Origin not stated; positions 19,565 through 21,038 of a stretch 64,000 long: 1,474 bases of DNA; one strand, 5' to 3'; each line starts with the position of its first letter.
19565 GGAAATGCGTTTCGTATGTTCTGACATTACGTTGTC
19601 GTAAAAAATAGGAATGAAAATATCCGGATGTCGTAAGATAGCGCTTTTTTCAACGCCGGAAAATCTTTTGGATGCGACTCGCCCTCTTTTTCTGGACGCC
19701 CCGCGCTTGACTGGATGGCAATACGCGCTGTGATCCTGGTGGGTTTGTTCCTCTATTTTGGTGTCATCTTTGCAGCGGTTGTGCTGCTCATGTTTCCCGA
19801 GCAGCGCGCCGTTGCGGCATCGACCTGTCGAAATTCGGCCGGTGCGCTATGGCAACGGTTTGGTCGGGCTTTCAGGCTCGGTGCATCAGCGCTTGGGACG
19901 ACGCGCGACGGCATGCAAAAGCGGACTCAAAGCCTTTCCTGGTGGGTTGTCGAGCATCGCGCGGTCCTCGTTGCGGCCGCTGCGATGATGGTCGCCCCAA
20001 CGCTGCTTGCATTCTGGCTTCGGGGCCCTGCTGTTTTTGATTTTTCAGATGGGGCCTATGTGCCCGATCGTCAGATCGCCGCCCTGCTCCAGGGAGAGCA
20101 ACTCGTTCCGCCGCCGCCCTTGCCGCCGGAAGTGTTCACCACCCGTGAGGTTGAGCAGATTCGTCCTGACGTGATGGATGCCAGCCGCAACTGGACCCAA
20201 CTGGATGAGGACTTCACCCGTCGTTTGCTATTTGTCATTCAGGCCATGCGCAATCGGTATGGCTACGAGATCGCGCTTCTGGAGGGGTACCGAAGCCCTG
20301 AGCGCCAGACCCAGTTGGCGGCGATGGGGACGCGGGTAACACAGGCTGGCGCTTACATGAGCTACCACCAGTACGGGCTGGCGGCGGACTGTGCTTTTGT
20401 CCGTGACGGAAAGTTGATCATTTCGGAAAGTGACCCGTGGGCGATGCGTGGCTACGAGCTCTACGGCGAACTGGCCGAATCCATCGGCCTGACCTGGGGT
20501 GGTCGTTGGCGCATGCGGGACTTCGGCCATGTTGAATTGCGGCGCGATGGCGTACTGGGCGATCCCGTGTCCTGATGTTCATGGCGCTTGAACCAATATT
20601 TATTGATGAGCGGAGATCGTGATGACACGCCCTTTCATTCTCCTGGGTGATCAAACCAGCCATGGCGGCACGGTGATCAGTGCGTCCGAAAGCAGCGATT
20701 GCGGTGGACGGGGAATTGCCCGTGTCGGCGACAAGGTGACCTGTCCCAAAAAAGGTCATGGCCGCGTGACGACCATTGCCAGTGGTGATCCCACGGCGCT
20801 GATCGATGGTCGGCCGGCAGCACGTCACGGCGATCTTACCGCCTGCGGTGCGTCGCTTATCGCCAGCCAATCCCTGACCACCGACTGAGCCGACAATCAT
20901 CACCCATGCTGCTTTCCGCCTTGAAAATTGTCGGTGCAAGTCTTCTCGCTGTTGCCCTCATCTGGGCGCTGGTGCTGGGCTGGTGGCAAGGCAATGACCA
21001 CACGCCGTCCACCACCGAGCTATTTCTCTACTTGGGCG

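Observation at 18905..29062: Half of a T6SS: membrane and accessory arm without tube, sheath, spike or ClpV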

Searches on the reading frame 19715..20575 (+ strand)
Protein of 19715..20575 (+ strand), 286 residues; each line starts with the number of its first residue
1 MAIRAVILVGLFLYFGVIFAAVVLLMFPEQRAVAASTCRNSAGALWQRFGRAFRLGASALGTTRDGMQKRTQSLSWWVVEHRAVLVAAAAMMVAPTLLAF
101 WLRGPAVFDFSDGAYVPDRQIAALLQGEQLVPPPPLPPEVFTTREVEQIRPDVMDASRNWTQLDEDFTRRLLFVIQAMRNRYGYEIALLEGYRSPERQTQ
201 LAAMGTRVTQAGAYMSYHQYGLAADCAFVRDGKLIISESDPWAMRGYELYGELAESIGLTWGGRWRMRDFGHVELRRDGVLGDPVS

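Call 3: search_protein_families(library=pfam, proteins=[window:19715-20575:+])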
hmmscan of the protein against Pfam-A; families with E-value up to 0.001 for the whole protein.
window:19715-20575:+ (286 aa): 1 family
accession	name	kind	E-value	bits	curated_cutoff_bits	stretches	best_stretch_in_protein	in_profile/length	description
PF13539.11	Peptidase_M15_4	-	1.6e-11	45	25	1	212-274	4-69/70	D-alanyl-D-alanine carboxypeptidase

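Call 4: search_protein_families(library=ncbifam, proteins=[window:19715-20575:+])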
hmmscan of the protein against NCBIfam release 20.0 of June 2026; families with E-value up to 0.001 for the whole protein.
window:19715-20575:+ (286 aa): 0 families

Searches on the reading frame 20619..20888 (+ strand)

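Call 3: search_protein_families(library=pfam, proteins=[window:20619-20888:+])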
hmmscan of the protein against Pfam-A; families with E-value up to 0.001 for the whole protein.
window:20619-20888:+ (89 aa): 1 family
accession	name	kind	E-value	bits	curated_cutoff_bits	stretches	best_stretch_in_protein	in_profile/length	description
PF05488.18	PAAR_motif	-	1.8e-27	95.8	27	1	9-82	1-70/70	PAAR motif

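Call 4: search_protein_families(library=ncbifam, proteins=[window:20619-20888:+])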
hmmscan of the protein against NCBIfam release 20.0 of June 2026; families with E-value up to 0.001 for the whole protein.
window:20619-20888:+ (89 aa): 1 family
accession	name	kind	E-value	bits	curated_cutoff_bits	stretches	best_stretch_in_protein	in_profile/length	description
NF033420.0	T6SS_PAAR_dom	equivalog_domain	2.7e-11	43.4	124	1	14-86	13-91/94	type VI secretion system PAAR protein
